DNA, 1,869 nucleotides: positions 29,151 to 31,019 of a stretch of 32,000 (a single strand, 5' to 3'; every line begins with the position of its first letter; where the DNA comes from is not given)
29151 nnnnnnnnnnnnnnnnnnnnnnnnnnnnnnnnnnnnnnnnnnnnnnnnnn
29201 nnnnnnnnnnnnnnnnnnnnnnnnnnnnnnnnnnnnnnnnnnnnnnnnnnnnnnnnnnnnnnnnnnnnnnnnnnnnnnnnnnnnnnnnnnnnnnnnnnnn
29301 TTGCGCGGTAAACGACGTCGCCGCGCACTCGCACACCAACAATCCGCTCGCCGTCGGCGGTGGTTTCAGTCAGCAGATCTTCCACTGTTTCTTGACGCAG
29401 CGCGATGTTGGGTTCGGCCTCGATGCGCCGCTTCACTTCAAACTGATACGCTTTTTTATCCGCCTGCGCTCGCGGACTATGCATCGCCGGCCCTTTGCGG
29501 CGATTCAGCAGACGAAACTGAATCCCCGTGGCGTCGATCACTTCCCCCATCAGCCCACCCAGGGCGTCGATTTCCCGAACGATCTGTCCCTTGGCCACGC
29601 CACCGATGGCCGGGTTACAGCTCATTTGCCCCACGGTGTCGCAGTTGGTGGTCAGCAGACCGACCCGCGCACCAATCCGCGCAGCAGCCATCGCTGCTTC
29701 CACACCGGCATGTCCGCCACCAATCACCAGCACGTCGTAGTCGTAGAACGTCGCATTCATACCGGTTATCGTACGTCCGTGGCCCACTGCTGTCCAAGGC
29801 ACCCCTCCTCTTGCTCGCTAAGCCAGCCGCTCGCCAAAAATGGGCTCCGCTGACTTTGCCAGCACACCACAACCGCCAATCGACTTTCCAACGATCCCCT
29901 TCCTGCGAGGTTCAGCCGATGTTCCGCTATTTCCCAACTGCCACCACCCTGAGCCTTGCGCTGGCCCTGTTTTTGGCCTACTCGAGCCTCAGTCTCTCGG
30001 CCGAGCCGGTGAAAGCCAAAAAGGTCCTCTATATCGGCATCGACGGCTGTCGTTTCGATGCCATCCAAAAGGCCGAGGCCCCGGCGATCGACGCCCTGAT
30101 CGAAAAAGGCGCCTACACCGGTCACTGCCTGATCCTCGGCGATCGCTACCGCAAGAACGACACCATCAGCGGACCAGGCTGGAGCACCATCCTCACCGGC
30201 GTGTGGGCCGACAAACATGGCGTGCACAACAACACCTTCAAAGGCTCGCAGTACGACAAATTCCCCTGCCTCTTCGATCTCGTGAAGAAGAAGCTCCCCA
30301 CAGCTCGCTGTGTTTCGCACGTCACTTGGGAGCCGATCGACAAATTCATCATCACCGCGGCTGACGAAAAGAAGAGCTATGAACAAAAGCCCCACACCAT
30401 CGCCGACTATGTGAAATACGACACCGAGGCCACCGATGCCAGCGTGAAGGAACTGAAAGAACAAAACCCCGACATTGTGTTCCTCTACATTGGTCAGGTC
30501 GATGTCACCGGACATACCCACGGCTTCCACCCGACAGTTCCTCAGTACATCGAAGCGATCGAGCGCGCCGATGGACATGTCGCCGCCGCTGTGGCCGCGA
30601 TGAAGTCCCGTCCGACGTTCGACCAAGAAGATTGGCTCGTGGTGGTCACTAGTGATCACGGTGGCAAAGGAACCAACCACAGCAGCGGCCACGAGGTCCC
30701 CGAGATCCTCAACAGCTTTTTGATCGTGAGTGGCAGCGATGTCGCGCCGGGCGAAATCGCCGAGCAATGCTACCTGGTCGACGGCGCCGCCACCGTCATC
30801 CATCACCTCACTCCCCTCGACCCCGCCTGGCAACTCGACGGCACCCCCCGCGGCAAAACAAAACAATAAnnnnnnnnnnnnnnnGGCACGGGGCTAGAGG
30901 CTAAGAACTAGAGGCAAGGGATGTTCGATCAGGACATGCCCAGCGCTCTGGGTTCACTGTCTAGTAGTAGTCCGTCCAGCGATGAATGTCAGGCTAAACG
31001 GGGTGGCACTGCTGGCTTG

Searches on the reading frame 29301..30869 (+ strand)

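Call 92: search_protein_families(library=pfam, proteins=[window:29301-30869:+], max_evalue=0.001)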
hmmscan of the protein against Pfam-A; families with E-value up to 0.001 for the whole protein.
window:29301-30869:+ (522 aa): 2 families
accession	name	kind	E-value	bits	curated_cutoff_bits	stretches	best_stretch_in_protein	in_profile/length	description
PF01663.27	Phosphodiest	-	8.4e-20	72.1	23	1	242-460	1-226/342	Type I phosphodiesterase / nucleotide pyrophosphatase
PF01676.23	Metalloenzyme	-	3.2e-09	37.1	24.3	1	253-467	20-217/252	Metalloenzyme superfamily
